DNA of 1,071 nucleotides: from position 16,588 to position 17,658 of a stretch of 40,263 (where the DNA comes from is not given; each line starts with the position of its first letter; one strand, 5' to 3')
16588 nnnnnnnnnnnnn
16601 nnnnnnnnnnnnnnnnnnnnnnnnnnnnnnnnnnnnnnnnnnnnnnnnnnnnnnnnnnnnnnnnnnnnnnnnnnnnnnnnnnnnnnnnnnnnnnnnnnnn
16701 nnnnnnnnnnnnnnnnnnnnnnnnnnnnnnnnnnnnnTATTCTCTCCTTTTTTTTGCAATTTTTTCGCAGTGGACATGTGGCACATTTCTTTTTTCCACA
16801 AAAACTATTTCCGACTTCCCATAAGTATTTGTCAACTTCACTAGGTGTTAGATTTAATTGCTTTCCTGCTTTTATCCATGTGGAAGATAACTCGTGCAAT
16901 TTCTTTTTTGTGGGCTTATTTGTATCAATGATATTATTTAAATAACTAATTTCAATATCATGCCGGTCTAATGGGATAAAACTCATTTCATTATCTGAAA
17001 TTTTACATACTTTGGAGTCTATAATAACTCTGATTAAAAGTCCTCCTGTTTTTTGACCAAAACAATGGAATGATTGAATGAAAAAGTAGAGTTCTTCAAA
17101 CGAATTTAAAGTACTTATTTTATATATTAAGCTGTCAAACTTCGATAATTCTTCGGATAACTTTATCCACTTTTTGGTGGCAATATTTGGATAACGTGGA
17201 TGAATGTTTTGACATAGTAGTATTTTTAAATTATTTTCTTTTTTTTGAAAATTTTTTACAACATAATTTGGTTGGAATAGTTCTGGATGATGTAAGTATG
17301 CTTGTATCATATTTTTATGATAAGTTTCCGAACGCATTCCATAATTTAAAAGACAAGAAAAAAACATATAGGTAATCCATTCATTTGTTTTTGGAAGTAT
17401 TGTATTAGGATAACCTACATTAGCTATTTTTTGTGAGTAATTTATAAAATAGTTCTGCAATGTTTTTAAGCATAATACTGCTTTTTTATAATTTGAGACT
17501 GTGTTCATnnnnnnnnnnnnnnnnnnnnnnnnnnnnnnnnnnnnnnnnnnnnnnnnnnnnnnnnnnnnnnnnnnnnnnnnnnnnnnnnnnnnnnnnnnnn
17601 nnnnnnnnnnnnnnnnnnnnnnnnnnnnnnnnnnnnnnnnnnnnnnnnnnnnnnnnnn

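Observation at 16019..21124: Pnkp partnered with base-excision enzymes instead of Hen1: candidate excise/heal/seal module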

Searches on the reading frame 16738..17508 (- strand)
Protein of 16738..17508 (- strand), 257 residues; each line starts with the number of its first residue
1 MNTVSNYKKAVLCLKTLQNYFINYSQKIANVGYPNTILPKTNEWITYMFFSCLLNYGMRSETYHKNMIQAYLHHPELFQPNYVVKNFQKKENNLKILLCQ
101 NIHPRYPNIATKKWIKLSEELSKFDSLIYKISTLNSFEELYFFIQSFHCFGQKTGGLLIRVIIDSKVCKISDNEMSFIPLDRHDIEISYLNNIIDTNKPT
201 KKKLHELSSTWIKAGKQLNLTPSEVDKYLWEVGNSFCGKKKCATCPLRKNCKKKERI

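Call 18: find_homologous_proteins(query=window:16738-17508:-, max_evalue=0.001)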
Query seq(257 aa) (257 aa): 387 proteins with E <= 0.001 among 561 candidates; the best 120 are listed.
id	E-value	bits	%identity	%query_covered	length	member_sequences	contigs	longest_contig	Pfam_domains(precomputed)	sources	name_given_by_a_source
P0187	8.1e-83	296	54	96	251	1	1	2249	-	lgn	-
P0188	1.9e-82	294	52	97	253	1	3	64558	-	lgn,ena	-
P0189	1.4e-81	292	50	97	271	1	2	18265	-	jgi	-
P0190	2.3e-80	288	53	94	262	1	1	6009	-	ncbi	-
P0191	2.6e-80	288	50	96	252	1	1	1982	-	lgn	-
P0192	3.6e-80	287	53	94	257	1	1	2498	-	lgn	-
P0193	5.6e-80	286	50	98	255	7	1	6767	-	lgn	-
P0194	7.1e-80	286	51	96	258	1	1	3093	-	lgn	-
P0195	2.3e-79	284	57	91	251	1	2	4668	-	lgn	-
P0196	3.6e-79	284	50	99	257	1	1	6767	-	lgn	-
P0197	6.5e-79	283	54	89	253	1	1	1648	-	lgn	-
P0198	6.9e-79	283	52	95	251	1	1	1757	-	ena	-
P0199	1.1e-78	282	50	98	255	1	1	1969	-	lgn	-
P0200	1.1e-78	282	51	96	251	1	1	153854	-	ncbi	-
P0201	1.2e-78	282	53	96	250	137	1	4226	-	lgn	-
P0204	2.2e-78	281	50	96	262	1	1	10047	PF09171.17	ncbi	-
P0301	2.4e-74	268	51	94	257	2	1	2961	PF09171.17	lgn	-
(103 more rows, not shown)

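Call 20: find_related_loci(query=A1, collection=genome_contigs, flank=10000)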
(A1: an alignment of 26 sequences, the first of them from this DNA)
Query A1 (257 aa) in genome_contigs; peptide patterns used: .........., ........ (x = any residue, [..] = any of these).
121 stretches matched a pattern; 78 encode a relative of the query (tblastn E <= 1e-3); 78 distinct loci.
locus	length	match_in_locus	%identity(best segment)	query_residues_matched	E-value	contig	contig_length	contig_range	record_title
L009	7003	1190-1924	51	4-253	1e-81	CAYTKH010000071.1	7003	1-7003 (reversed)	MAG TPA_asm: uncultured Muribaculaceae bacterium isolate SRP287540_co2_278 genome assembly, contig: NODE_11943_length_70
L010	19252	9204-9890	51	25-254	3e-81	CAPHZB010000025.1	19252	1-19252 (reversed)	MAG TPA_asm: uncultured Bacilli bacterium isolate MGBC119797 genome assembly, contig: MGBC119797.25, whole genome shotgu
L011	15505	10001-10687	51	25-254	2e-80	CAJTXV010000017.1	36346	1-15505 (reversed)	MAG TPA_asm: uncultured Bacilli bacterium isolate MGBC119928 genome assembly, contig: MGBC119928.17, whole genome shotgu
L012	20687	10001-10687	52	25-254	1e-80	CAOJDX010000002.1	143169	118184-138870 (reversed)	MAG TPA_asm: uncultured Clostridia bacterium isolate SRR15604606_bin.30_metawrap_v1.3_MAG genome assembly, contig: NODE.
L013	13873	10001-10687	52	25-254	1e-80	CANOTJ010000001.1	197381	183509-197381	MAG TPA_asm: uncultured Tenericutes bacterium isolate SRR15604499_bin.21_metawrap_v1.3_MAG genome assembly, contig: NODE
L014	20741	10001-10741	49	8-254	2e-80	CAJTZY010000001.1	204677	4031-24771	MAG TPA_asm: uncultured Bacilli bacterium isolate MGBC122614 genome assembly, contig: MGBC122614.1, whole genome shotgun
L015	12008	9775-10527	48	4-257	3e-80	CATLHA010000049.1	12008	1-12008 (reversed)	MAG TPA_asm: uncultured Bacillales bacterium isolate MGG03199_1680015500 genome assembly, contig: ERR2497919_471, whole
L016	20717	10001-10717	51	14-254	4e-80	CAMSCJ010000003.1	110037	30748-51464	MAG TPA_asm: uncultured Tenericutes bacterium isolate ERR9465718_bin.35_metawrap_v1.3_MAG genome assembly, contig: NODE.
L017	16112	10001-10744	48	8-255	4e-80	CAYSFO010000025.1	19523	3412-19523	MAG TPA_asm: uncultured Muribaculaceae bacterium isolate SRP199465_co1_282 genome assembly, contig: NODE_7497_length_195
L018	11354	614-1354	49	8-254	7e-80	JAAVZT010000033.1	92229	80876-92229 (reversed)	MAG: Bacilli bacterium isolate ABMPRH_26_1 k141_1391873, whole genome shotgun sequence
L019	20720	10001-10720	52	13-254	1e-79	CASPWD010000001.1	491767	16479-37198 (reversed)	MAG: uncultured Bacilli bacterium isolate extra-ERR2497918.26_1677795665 genome assembly, contig: NODE_1_length_491767_c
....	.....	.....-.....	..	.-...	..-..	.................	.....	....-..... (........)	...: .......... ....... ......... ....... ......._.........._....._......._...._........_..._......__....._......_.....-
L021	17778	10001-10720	51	7-251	4e-79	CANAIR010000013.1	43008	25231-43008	MAG TPA_asm: uncultured Clostridium sp. isolate SRR15194757_bin.8_metawrap_v1.3_MAG genome assembly, contig: NODE_568_le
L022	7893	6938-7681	51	8-254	5e-79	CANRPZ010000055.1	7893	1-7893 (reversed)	MAG: uncultured Bacilli bacterium isolate Lapin-017__bin52 genome assembly, contig: Lapin-017__NODE_7428_length_7893_cov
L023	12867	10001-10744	50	8-254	3e-78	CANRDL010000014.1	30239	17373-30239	MAG: uncultured Bacilli bacterium isolate Lapin-026__bin106 genome assembly, contig: Lapin-026__NODE_1631_length_30239_c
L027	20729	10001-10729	51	6-253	4e-78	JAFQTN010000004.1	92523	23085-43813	MAG: Bacilli bacterium isolate RGIG2137 Goat_Colon-6__c402, whole genome shotgun sequence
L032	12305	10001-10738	49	6-256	3e-77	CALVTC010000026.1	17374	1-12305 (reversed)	MAG: uncultured Bacilli bacterium isolate BRZ_GN__bin17 genome assembly, contig: BRZ_GN__NODE_3037_length_17374_cov_8.15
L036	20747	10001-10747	47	1-254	4e-77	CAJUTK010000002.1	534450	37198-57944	MAG TPA_asm: uncultured Bacilli bacterium isolate MGBC165900 genome assembly, contig: MGBC165900.2, whole genome shotgun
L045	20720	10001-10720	49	14-254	5e-76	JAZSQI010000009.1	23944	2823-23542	MAG: Clostridia bacterium isolate T1900044543_TS20190009.MAGScoT_cleanbin_000019 SGB_93_k141_252384, whole genome shotgu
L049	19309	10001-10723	49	6-251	3e-75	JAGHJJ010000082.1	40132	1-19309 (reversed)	MAG: Bacilli bacterium isolate MAG.7 k127_1030411, whole genome shotgun sequence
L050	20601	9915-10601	51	25-254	4e-75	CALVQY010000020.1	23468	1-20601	MAG: uncultured Bacilli bacterium isolate BRZ_NN__bin51 genome assembly, contig: BRZ_NN__NODE_1788_length_23468_cov_18.6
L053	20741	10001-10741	47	1-254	6e-74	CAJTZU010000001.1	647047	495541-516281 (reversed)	MAG TPA_asm: uncultured Bacilli bacterium isolate MGBC118066 genome assembly, contig: MGBC118066.1, whole genome shotgun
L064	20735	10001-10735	46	8-256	6e-67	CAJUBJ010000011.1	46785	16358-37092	MAG TPA_asm: uncultured Bacilli bacterium isolate MGBC127997 genome assembly, contig: MGBC127997.11, whole genome shotgu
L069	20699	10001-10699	43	6-247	9e-57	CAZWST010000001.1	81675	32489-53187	MAG TPA_asm: uncultured Muribaculaceae bacterium isolate SRP287540_co1_203 genome assembly, contig: NODE_206_length_8167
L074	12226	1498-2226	53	6-253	4e-82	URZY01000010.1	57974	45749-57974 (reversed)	uncultured Tenericutes bacterium isolate UMGS1513 genome assembly, contig: NODE_163_length_57974_cov_58.332948, whole ge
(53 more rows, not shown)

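Call 34: predict_structure(alignment_id=A1)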
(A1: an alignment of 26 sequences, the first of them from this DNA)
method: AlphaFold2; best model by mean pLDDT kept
length: 257 residues; sequences in the alignment: 26
mean_pLDDT: 89.0   pTM: 0.84
mean pLDDT of the five models: 89.0, 88.2, 87.9, 87.1, 87.0
residues with pLDDT >= 90: 166; 70-90: 73; 50-70: 15; < 50: 3
segments of 3 or more residues with pLDDT < 50: none
pLDDT, mean of each block of 10 residues (from residue 1): 78 95 75 93 96 73 91 97 97 96 90 97 96 93 93 86 89 80 90 93 92 95 90 78 85 67
secondary structure, 60 per line:
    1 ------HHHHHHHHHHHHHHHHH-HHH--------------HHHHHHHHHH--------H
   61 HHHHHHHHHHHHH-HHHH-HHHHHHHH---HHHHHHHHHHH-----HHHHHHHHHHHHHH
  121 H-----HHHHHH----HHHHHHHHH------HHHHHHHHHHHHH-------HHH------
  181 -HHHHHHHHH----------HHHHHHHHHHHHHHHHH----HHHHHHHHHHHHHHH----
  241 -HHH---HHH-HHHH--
elements in order: H7-23 H42-51 H60-73 H75-78 H80-87 H91-101 H107-121 H127-132 H137-145 H152-164 H182-190 H201-217 H222-236 H252-255

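Call 39: fold_search(model_id=the predicted structure, library=pdb)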
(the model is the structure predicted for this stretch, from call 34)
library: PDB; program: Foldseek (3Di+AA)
matches with E <= 10: 128; with E <= 0.001: 0
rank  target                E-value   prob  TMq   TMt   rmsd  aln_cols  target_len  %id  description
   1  3knt_A                2.5e-03  1.00  0.52  0.63   3.7       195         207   17  Crystal structure of Methanocaldococcus jannaschii 8-oxoguanine glycosylase/lyase in complex with 15mer DNA containing (released 2010-02-02)
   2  3n0u_C                3.3e-03  1.00  0.57  0.68   4.4       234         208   14  Crystal structure of Tm1821, the 8-oxoguanine DNA glycosylase of Thermotoga maritima (released 2011-04-06)
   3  3n0u_A                5.9e-03  1.00  0.57  0.68   4.9       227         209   14  Crystal structure of Tm1821, the 8-oxoguanine DNA glycosylase of Thermotoga maritima (released 2011-04-06)
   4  8fay_A                1.0e-02  1.00  0.56  0.40   5.2       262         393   11  Human MUTYH adenine glycosylase bound to DNA containing a transition state analog (1N) paired with d(8-oxo-G) (released 2024-05-29)
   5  1kg7                  1.0e-02  1.00  0.54  0.61   5.4       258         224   14  Crystal Structure of the E161A mutant of E.coli MutY (core fragment) (released 2002-11-26)
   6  8fay_D                1.1e-02  1.00  0.55  0.39   5.8       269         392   11  Human MUTYH adenine glycosylase bound to DNA containing a transition state analog (1N) paired with d(8-oxo-G) (released 2024-05-29)
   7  8a5g                  2.1e-02  1.00  0.52  0.55   5.8       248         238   13  Crystal structure of Deinococcus radiodurans Endonuclease III-3 double mutant (released 2022-08-03)
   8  5kn9_A                2.6e-02  1.00  0.56  0.63   5.2       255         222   11  MutY N-terminal domain in complex with DNA containing an intrahelical oxoG:A base-pair (released 2017-02-08)
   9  4uob                  2.6e-02  1.00  0.56  0.59   5.2       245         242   12  Crystal structure of Deinococcus radiodurans Endonuclease III-3 (released 2015-06-10)
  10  8dw4_A                3.2e-02  1.00  0.57  0.44   5.1       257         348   11  Glycosylase MutY variant N146S in complex with DNA containing d(8-oxo-G) paired with an abasic site product (AP) gener (released 2022-11-30)
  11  8dwe_D                3.2e-02  1.00  0.56  0.43   5.5       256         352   14  Adenine glycosylase MutY variant E43Q in complex with DNA containing d(8-oxo-G) paired with substrate purine (released 2023-08-09)
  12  1kqj                  3.5e-02  1.00  0.53  0.59   5.5       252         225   13  Crystal Structure of a Mutant of MutY Catalytic Domain (released 2002-04-10)
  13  1xqp                  4.0e-02  1.00  0.50  0.51   7.6       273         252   13  Crystal structure of 8-oxoguanosine complexed Pa-AGOG, 8-oxoguanine DNA glycosylase from Pyrobaculum aerophilum (released 2004-11-16)
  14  8dwe_A                4.4e-02  1.00  0.56  0.43   5.1       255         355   13  Adenine glycosylase MutY variant E43Q in complex with DNA containing d(8-oxo-G) paired with substrate purine (released 2023-08-09)
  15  8dw7_A                4.4e-02  1.00  0.55  0.43   5.8       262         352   13  DNA glycosylase MutY variant N146S in complex with DNA containing the transition state analog 1N paired with d(8-oxo-G (released 2022-11-30)
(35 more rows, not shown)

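Call 42: search_protein_families(library=pfam, proteins=[L049:9204-9983:+, L050:8873-9475:+, L050:9460-9822:+, L027:8945-9964:+, L013:11627-11983:+, L074:5886-6200:+, L036:2720-3220:+, L064:19077-19601:-, L032:10765-11517:+], max_evalue=0.01)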
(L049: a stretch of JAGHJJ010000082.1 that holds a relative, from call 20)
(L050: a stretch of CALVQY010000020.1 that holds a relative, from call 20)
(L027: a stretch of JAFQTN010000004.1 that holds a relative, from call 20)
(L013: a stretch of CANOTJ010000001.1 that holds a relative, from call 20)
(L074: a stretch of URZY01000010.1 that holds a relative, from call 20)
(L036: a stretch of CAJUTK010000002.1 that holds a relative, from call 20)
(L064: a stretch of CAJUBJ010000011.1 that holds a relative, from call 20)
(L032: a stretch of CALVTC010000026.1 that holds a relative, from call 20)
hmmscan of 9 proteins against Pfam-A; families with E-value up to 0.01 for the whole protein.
L049:9204-9983:+ (260 aa): 0 families

L050:8873-9475:+ (201 aa): 14 families
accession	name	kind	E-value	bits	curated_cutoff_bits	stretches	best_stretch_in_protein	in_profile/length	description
PF13649.12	Methyltransf_25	-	3.4e-14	53.7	27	1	29-120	1-97/97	Methyltransferase domain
PF08241.18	Methyltransf_11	-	6.4e-14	52.8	21.2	1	30-123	1-94/95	Methyltransferase domain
PF13847.12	Methyltransf_31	-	8.6e-10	38.9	27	1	24-128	2-113/145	Methyltransferase domain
PF08242.18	Methyltransf_12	-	1.4e-08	35.8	30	1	30-122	1-98/98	Methyltransferase domain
PF03848.20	TehB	-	1.7e-08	34.6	20.4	1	24-138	29-145/193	Tellurite resistance protein TehB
PF13489.12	Methyltransf_23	-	1.9e-08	34.7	27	1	13-141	9-128/164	Methyltransferase domain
PF01209.24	Ubie_methyltran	-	3.3e-07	30.3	20.1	1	6-123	28-150/233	ubiE/COQ5 methyltransferase family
PF05175.20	MTS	-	8.5e-05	22.7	23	1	21-74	27-82/170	Methyltransferase small domain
PF05148.21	Methyltransf_8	-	9.6e-05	22.8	27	1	19-127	66-160/219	Hypothetical methyltransferase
PF05891.18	Methyltransf_PK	-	0.0016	18.4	27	1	20-124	50-159/218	AdoMet dependent proline di-methyltransferase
PF02353.26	CMAS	-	0.0016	18.2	27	1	21-125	58-165/273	Mycolic acid cyclopropane synthetase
PF01728.25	FtsJ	-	0.0017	18.8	24.1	1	13-111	11-117/181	FtsJ-like methyltransferase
PF05724.17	TPMT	-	0.0022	18.1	26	1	19-77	31-90/218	Thiopurine S-methyltransferase (TPMT)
PF05958.17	tRNA_U5-meth_tr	-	0.0061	16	23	0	23-74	199-250/357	tRNA (Uracil-5-)-methyltransferase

L050:9460-9822:+ (121 aa): 0 families

L027:8945-9964:+ (340 aa): 1 family
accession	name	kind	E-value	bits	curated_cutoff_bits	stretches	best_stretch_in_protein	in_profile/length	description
PF13310.11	Virulence_RhuM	-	1.9e-102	342.3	33.7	1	67-321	1-249/252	Virulence protein RhuM family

L013:11627-11983:+ (119 aa): 1 family
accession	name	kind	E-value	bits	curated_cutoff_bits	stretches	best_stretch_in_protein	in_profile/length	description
PF03091.20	CutA1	-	0.0073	16.5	22.4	0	70-112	43-85/99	CutA1 divalent ion tolerance protein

L074:5886-6200:+ (105 aa): 1 family
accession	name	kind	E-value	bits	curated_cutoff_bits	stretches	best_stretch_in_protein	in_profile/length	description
PF05014.21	Nuc_deoxyrib_tr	-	0.0061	17.1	28.8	1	14-99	18-98/117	Nucleoside 2-deoxyribosyltransferase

L036:2720-3220:+ (167 aa): 1 family
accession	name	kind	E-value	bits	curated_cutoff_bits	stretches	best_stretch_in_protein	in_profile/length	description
PF00293.34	NUDIX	-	2.7e-16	60.2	21.1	1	17-137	5-132/134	NUDIX domain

L064:19077-19601:- (175 aa): 1 family
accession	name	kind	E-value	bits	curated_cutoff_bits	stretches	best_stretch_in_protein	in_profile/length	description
PF03167.25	UDG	-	5e-11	43.3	24.3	1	24-156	4-123/141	Uracil DNA glycosylase superfamily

L032:10765-11517:+ (251 aa): 1 family
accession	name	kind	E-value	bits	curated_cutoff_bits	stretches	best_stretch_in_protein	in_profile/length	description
PF02661.23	Fic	-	3.6e-15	57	24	1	91-189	2-90/93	Fic/DOC family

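Call 47: find_related_loci(query=A1, collection=viral_contigs, flank=10000)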
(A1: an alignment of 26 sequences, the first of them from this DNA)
Query A1 (257 aa) in viral_contigs; peptide patterns used: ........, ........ (x = any residue, [..] = any of these).
10 stretches matched a pattern, but none encodes a relative of the query by tblastn (E <= 1e-3).

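Call 75: search_dna_similar(query=window:16738-17508:-, collection=phages, mode=protein, max_rows=10, max_evalue=0.001)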
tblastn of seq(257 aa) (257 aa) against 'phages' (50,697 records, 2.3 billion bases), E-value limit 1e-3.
No match.

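Call 78: search_solved_structures(query=A1, max_evalue=1, show_alignments=2)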
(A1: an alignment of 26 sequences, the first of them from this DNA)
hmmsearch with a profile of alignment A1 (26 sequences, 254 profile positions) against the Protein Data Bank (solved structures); distinct sequences matched with E-value up to 1: 1.
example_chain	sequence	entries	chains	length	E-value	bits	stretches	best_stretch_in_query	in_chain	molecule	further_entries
3fhf_A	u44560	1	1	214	0.052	16.1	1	116-230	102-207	N-glycosylase/DNA lyase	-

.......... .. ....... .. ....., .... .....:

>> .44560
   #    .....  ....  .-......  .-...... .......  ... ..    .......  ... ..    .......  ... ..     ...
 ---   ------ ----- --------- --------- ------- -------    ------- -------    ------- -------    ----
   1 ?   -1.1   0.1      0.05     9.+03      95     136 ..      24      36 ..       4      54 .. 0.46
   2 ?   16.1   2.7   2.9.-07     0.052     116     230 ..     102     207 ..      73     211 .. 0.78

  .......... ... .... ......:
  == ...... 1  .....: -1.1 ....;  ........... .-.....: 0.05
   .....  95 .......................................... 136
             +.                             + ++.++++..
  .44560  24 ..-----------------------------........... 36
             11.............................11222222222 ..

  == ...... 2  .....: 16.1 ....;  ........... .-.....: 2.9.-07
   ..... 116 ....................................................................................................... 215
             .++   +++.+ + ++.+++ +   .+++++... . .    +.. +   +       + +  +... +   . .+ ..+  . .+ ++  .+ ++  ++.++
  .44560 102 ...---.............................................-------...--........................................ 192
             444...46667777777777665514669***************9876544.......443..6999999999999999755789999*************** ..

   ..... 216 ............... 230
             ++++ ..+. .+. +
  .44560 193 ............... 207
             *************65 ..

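Call 79: search_protein_families(library=pfam, alignment_id=A1, max_evalue=1)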
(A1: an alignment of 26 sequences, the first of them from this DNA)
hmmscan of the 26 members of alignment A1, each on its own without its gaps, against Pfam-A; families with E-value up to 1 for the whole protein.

A. member 1, seq(257 aa): 1 family
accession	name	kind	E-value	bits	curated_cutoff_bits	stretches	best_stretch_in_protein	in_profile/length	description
PF18456.6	CmlA_N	-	0.16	11.7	25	1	37-86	8-57/232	Diiron non-heme beta-hydroxylase N-terminal domain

B. families by the number of members that match (of 26 scanned): 17 families
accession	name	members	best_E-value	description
PF09171.15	AGOG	9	0.001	N-glycosylase/DNA lyase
PF23802.1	DUF7178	6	0.027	Family of unknown function (DUF7178)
PF10576.14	EndIII_4Fe-2S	4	0.07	Iron-sulfur binding domain of endonuclease III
PF22316.2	ABhydrolase-like_N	3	0.0034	A/B hydrolase-like, N-terminal domain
PF22175.2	Ogg-HhH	2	0.00085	8-oxoguanine DNA glycosylase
PF09674.15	DUF2400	2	0.16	Protein of unknown function (DUF2400)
PF18723.6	HMUDK_hel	1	0.012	5-hmdU DNA kinase, helical domain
PF24342.1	OB_DEPS-1_2nd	1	0.025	P-granule-associated protein DEPS-1, second OB-fold domain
PF25295.1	TPR_IFT122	1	0.042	IFT122, TPR domain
PF08707.16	PriCT_2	1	0.058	Primase C terminal 2 (PriCT-2)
PF24012.1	DUF7326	1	0.062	Family of unknown function (DUF7326)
PF06552.18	TOM20_plant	1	0.087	Plant specific mitochondrial import receptor subunit TOM20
PF24048.1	LRR_NXF1-5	1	0.1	NXF1/2/3/5 leucine-rich repeat domain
PF08475.15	Baculo_VP91_N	1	0.14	Viral capsid protein 91 N-terminal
PF18456.6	CmlA_N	1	0.16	Diiron non-heme beta-hydroxylase N-terminal domain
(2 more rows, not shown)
